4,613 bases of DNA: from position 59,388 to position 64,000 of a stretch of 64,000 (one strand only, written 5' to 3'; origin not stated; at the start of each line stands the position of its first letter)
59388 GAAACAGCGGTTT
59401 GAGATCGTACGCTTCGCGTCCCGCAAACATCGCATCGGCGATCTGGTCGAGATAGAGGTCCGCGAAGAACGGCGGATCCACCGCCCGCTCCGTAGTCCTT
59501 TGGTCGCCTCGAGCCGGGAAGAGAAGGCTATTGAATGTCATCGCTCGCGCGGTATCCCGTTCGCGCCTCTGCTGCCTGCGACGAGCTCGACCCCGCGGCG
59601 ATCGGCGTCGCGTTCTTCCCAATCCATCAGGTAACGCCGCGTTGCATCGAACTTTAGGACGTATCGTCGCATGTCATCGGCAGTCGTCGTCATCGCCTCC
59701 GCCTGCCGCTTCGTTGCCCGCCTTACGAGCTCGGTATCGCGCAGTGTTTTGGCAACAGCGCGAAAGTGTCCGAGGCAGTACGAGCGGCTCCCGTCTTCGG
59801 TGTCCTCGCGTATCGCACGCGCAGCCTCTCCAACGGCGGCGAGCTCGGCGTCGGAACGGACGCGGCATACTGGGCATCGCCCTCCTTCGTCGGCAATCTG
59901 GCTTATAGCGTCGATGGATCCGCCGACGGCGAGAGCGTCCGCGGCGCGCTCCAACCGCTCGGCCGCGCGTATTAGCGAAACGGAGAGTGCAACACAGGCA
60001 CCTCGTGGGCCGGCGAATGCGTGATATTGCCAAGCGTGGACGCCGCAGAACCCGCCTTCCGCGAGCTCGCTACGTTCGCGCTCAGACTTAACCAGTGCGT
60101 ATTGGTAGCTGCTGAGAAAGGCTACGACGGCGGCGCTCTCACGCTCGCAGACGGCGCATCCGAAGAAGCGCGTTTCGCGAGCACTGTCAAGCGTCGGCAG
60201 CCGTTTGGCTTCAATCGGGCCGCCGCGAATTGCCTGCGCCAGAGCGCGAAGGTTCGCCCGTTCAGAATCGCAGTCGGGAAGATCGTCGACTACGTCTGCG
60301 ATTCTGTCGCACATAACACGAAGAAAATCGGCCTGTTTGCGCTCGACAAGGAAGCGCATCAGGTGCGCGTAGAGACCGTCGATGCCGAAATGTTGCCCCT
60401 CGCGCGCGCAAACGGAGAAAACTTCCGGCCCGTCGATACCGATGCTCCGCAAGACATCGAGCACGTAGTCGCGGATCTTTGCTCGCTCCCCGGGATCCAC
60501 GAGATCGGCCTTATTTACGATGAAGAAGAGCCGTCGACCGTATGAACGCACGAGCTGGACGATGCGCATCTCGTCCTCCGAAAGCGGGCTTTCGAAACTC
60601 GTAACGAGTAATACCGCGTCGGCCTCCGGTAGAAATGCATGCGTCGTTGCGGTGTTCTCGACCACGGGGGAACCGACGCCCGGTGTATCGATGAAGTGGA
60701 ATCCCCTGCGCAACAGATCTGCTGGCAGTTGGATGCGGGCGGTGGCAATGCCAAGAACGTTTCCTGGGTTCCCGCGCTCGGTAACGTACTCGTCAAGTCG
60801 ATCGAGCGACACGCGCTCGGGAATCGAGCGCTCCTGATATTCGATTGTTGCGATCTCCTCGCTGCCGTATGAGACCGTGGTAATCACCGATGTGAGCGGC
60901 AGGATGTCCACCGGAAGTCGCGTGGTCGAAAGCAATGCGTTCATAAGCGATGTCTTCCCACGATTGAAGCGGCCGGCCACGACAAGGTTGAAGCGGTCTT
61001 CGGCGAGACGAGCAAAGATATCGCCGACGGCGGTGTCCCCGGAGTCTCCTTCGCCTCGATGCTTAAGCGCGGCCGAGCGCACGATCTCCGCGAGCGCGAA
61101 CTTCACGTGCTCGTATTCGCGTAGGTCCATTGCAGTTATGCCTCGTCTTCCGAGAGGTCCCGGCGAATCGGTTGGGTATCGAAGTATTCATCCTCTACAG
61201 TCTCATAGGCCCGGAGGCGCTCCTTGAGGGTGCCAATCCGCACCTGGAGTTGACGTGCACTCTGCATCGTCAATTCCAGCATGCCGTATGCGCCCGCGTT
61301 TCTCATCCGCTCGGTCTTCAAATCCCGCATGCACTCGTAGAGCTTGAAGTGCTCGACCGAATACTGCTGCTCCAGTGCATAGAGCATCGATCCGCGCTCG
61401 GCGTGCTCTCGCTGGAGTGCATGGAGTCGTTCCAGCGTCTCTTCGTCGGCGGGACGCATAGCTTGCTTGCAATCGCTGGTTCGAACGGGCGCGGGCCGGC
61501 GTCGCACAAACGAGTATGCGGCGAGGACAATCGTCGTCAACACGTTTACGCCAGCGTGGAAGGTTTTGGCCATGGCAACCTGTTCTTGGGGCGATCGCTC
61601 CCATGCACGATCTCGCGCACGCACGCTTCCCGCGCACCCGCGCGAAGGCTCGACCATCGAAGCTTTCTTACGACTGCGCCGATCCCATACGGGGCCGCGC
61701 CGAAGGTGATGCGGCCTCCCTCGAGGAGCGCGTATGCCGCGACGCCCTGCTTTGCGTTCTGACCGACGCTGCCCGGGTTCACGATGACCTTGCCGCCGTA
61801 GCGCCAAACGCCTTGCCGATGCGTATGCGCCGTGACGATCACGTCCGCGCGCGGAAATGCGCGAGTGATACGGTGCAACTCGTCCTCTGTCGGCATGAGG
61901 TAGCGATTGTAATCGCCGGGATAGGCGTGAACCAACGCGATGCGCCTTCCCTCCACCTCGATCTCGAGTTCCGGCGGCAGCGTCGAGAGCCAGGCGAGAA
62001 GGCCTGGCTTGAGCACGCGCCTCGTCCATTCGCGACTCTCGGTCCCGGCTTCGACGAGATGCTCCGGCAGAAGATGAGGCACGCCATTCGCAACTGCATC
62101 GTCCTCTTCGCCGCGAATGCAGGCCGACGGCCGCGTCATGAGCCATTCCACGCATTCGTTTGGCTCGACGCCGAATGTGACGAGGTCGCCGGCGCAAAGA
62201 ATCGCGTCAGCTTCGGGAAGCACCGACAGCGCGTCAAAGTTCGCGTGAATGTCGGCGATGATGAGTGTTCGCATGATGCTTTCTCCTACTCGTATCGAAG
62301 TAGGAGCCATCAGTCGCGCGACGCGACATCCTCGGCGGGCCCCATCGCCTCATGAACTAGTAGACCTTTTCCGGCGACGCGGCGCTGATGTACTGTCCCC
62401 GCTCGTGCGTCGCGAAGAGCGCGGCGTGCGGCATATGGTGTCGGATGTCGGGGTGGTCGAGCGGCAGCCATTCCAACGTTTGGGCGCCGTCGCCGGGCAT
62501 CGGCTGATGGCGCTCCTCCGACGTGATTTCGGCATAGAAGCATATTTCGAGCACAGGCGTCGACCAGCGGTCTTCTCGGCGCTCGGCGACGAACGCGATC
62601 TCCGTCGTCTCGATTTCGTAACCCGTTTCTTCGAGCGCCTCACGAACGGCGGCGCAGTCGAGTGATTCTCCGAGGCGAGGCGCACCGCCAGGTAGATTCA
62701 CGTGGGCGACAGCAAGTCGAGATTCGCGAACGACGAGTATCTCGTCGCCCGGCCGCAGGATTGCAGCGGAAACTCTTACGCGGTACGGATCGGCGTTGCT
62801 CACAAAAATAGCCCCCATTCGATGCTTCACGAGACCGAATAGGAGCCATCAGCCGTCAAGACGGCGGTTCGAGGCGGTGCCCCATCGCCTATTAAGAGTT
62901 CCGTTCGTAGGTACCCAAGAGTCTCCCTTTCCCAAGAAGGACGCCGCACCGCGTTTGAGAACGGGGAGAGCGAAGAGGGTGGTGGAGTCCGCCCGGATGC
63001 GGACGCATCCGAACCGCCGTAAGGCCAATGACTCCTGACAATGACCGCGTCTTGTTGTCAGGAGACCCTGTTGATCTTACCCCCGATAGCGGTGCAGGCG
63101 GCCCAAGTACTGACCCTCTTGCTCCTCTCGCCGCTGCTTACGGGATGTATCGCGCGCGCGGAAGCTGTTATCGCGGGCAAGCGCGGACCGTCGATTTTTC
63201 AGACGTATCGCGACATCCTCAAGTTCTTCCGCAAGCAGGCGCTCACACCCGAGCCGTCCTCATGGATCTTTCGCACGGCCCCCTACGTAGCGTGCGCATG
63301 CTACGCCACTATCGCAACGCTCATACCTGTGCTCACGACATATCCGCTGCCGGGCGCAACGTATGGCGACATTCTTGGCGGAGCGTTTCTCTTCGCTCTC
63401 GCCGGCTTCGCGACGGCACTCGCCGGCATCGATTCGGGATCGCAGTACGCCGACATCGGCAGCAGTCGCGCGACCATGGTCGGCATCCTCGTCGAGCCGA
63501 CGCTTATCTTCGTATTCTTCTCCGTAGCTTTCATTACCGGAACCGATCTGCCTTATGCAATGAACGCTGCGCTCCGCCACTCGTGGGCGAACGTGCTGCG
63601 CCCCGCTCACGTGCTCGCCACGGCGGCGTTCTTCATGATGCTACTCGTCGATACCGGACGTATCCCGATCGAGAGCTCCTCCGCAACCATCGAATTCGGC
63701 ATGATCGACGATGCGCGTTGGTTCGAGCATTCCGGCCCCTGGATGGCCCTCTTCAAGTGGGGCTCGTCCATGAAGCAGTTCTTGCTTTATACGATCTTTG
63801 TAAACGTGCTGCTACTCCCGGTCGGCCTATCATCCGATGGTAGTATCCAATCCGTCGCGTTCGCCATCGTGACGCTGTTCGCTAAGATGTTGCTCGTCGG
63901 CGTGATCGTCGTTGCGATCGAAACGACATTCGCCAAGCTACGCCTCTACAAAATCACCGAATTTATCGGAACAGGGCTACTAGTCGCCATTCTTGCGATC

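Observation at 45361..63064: Six crcB-motif (fluoride) riboswitches packed into less than 18 kb: a dense, multi-operon fluoride stimulon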

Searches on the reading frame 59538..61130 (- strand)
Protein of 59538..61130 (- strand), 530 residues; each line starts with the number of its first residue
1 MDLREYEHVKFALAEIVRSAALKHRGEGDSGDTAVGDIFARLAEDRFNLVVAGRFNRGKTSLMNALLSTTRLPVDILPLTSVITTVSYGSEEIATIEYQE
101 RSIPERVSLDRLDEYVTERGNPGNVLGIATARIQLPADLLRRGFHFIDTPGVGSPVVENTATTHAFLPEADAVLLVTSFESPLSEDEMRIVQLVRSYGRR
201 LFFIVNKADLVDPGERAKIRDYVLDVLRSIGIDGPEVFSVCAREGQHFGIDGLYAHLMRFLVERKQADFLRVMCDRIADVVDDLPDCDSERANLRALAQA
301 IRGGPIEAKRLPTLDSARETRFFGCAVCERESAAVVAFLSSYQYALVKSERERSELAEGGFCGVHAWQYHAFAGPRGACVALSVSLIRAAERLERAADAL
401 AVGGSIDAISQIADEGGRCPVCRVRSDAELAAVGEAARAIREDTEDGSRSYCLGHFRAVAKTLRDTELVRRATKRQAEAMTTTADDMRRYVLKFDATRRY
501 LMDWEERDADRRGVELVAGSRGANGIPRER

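Call 7: search_protein_families(library=pfam, proteins=[window:59538-61130:-], max_evalue=0.01)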
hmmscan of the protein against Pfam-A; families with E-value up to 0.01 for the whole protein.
window:59538-61130:- (530 aa): 4 families
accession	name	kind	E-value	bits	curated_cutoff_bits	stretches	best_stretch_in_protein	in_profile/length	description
PF00350.29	Dynamin_N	-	8.1e-23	81.7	27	1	49-208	1-168/168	Dynamin family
PF01926.29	MMR_HSR1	-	1.4e-08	35.3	21.9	1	49-207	2-113/113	50S ribosome-binding GTPase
PF00009.33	GTP_EFTU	-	4.5e-08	33.3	26.5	1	46-249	3-174/188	Elongation factor Tu GTP binding domain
PF19538.4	DUF6062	-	0.0008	19.3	27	1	324-520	19-239/243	Family of unknown function (DUF6062)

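Call 63: search_protein_families(library=padloc, proteins=[window:59538-61130:-], max_evalue=0.001)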
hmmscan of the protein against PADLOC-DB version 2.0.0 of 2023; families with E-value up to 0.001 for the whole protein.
window:59538-61130:- (530 aa): 2 families
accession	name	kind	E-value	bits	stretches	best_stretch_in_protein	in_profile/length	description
PDLC03839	LeoA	-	1.9e-14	51.7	2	142-300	103-264/559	-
PDLC03841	LeoBC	-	2.9e-07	28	1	45-209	76-190/601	-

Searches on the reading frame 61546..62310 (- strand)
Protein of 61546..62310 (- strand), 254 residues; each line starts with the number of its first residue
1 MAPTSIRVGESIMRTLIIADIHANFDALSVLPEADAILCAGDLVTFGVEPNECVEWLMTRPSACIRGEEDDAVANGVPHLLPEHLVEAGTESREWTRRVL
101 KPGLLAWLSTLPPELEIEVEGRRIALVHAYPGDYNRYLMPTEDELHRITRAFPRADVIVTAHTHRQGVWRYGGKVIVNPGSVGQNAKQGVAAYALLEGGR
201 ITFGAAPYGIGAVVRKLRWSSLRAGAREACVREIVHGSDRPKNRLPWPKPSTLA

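Call 10: search_protein_families(library=ncbifam, proteins=[window:61546-62310:-], max_evalue=0.01)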
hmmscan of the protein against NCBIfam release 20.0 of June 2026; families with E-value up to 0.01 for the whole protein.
window:61546-62310:- (254 aa): 2 families
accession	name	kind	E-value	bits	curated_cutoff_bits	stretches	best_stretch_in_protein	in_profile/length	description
TIGR00040.1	yfcE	subfamily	9.9e-11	42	56.25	1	13-197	1-149/158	YfcE family phosphodiesterase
NF006988.0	PRK09453.1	equivalog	3.4e-07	30.3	117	1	145-202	113-166/183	phosphodiesterase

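Call 63: search_protein_families(library=padloc, proteins=[window:61546-62274:-], max_evalue=0.001)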
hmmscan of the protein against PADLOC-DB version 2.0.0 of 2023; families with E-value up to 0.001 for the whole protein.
window:61546-62274:- (242 aa): 1 family
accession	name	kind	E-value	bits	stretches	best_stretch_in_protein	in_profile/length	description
PDLC04908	PDC-S10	-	5.1e-05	20.6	1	1-49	10-59/223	-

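Call 66: find_encoding_contigs(protein=window:61546-62274:-, flank=10000, max_places=4)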
Protein window:61546-62274:- (242 aa): 1 contig read that carries it; 1 place shown.
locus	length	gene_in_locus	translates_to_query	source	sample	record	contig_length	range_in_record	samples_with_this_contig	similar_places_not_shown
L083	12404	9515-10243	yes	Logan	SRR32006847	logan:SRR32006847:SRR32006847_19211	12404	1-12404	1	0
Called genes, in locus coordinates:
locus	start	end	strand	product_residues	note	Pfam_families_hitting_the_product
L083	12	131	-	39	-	-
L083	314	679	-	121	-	-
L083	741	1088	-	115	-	-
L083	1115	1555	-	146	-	PF00582:Usp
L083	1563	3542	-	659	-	PF00361:Proton_antipo_M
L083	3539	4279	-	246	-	PF13370:Fer4_13 (faint), PF01058:Oxidored_q6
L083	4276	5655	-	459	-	PF00374:NiFeSe_Hases (faint), PF00346:Complex1_49kDa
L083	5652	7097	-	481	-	PF00361:Proton_antipo_M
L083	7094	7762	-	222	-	-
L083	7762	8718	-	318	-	PF00146:NADHdh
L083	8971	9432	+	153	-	PF00293:NUDIX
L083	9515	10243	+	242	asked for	PF00149:Metallophos, PF12850:Metallophos_2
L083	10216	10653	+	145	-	-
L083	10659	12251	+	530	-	PF00009:GTP_EFTU, PF00350:Dynamin_N, PF01926:MMR_HSR1 (weak)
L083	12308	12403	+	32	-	?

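Call 81: search_protein_families(library=pfam, proteins=[L083:1115-1555:-, L083:741-1088:-, L083:314-679:-, L083:7094-7762:-], max_evalue=0.01)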
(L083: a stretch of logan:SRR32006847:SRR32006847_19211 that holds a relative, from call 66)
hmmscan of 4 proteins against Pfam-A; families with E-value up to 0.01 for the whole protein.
L083:1115-1555:- (146 aa): 2 families
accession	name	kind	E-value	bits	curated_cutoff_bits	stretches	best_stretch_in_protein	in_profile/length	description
PF00582.32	Usp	-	1.4e-31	110.4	24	1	1-139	1-140/141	Universal stress protein family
PF18854.6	baeRF_family10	-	0.0015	19.3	27.1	1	21-113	31-125/143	Bacterial archaeo-eukaryotic release factor family 10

L083:741-1088:- (115 aa): 0 families

L083:314-679:- (121 aa): 0 families

L083:7094-7762:- (222 aa): 0 families

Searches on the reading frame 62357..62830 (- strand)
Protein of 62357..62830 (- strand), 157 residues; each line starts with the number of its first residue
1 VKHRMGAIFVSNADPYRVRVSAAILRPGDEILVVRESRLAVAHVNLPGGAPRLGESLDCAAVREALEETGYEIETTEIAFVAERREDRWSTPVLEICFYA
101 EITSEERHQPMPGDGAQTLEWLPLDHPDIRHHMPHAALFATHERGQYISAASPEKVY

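Call 7: search_protein_families(library=pfam, proteins=[window:62357-62830:-], max_evalue=0.01)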
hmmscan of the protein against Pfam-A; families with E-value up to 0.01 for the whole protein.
window:62357-62830:- (157 aa): 1 family
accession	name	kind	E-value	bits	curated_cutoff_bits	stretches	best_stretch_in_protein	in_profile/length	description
PF00293.34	NUDIX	-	6.6e-15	55.7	21.1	1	16-133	2-125/134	NUDIX domain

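Call 10: search_protein_families(library=ncbifam, proteins=[window:62357-62830:-], max_evalue=0.01)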
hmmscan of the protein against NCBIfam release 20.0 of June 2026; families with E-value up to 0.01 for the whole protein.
window:62357-62830:- (157 aa): 8 families
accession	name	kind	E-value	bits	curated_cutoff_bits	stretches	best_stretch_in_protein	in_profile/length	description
NF041652.1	Nud_hyd_Dein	equivalog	0.00012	22.4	200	1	24-112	20-112/152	Nudix hydrolase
TIGR02705.1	nudix_YtkD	equivalog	0.00015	21.4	154.4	1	44-107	47-108/156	RNA deprotection pyrophosphohydrolase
NF003787.0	PRK05379.1-4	equivalog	0.00057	19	449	1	16-74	204-265/346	bifunctional nicotinamide-nucleotide adenylyltransferase/Nudix hydroxylase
NF003790.0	PRK05379.2-2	equivalog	0.0007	18.8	403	1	11-76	211-276/354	bifunctional nicotinamide mononucleotide adenylyltransferase/ADP-ribose pyrophosphatase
NF006530.0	PRK08999.1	equivalog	0.0014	17.7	245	1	17-82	5-73/315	Nudix family hydrolase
NF001938.0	PRK00714.1-5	equivalog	0.0026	17.1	116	1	12-72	8-75/172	RNA pyrophosphohydrolase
NF052459.1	OxoGTPPhMutT1Mycb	equivalog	0.0057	15.8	475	1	42-125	29-107/292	8-oxo-(d)GTP phosphatase MutT1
NF003791.0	PRK05379.2-3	equivalog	0.0076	15.5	409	1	7-73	192-258/340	bifunctional nicotinamide-nucleotide adenylyltransferase/Nudix hydroxylase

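Call 63: search_protein_families(library=padloc, proteins=[window:62357-62803:-], max_evalue=0.001)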
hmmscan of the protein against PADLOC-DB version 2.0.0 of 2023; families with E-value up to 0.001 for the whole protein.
window:62357-62803:- (148 aa): 1 family
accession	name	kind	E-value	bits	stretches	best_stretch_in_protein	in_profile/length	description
PDLC04899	PDC-S07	-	5.6e-06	24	1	8-99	6-97/135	-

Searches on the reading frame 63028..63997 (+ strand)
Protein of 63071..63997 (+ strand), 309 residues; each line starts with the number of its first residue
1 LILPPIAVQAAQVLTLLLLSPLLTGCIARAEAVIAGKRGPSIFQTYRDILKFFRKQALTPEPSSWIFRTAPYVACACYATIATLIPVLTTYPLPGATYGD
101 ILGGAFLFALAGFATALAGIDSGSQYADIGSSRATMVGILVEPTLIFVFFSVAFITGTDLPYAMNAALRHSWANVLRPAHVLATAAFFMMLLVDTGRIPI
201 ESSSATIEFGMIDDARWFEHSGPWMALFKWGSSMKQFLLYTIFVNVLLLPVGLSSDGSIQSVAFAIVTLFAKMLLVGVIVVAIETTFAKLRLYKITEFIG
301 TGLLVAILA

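Call 7: search_protein_families(library=pfam, proteins=[window:63028-63843:+], max_evalue=0.01)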
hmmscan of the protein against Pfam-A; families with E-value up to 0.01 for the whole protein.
window:63028-63843:+ (271 aa): 0 families

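Call 10: search_protein_families(library=ncbifam, proteins=[window:63028-63843:+], max_evalue=0.01)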
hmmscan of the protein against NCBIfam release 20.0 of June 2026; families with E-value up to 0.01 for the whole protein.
window:63028-63843:+ (271 aa): 0 families

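Call 62: search_protein_families(library=pfam, proteins=[window:63071-63997:+], max_evalue=0.001)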
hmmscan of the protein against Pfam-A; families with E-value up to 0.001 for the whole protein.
window:63071-63997:+ (309 aa): 1 family
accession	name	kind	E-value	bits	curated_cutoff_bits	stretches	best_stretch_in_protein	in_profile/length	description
PF00146.26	NADHdh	-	8.1e-31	107.9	27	1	13-306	6-289/298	NADH dehydrogenase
